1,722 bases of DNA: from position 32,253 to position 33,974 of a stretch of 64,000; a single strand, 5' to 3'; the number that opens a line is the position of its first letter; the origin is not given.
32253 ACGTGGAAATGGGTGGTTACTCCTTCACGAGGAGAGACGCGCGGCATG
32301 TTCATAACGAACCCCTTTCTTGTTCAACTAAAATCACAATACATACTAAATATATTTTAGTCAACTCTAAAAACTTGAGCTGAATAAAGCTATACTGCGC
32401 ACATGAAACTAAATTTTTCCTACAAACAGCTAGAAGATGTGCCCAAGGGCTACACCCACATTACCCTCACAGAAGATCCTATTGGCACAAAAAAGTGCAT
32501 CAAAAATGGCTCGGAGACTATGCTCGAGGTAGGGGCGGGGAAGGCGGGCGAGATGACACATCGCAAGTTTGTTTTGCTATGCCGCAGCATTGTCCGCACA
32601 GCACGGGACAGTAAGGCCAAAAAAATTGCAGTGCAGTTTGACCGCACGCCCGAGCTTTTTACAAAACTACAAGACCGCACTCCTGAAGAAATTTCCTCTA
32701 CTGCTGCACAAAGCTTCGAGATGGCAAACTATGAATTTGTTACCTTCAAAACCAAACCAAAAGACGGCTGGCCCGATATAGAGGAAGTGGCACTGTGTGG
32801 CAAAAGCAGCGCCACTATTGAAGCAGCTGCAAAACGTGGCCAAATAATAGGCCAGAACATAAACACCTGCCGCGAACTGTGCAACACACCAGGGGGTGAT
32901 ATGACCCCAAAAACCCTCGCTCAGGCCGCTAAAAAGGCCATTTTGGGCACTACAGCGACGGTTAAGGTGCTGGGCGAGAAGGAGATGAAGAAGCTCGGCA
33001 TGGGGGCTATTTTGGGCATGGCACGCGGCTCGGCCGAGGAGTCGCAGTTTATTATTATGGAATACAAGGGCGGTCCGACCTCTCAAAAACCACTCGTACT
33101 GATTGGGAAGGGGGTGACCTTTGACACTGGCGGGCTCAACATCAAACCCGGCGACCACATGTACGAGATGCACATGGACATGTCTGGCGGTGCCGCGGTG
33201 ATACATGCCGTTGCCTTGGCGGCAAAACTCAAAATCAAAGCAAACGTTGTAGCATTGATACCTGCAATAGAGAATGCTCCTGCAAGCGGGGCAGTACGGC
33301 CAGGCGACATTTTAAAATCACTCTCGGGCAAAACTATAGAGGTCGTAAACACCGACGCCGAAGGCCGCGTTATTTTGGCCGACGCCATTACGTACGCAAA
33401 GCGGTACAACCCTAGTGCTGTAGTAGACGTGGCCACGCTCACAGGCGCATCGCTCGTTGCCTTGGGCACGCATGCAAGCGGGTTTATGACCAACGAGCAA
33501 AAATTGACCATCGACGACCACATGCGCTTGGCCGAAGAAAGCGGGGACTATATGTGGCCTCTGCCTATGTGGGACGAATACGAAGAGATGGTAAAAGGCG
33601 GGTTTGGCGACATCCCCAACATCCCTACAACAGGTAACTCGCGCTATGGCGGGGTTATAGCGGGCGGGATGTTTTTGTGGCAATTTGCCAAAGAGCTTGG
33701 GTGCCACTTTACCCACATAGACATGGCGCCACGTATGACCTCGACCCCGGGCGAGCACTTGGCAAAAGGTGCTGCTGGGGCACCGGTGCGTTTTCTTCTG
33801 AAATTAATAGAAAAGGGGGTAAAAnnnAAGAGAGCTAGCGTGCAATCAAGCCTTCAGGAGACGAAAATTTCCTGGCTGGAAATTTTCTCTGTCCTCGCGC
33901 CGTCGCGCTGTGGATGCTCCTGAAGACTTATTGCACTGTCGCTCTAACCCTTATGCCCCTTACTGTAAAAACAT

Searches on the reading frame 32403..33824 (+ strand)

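Call 77: search_protein_families(library=pfam, proteins=[window:32403-33824:+], max_evalue=0.0001)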
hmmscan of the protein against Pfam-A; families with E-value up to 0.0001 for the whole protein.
window:32403-33824:+ (474 aa): 2 families
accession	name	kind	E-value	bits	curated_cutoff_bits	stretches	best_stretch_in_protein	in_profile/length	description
PF00883.26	Peptidase_M17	-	7.6e-105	351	25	1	154-465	1-309/310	Cytosol aminopeptidase family, catalytic domain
PF02789.23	Peptidase_M17_N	-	1e-06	29.1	23.4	1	37-119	52-129/129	Cytosol aminopeptidase family, N-terminal domain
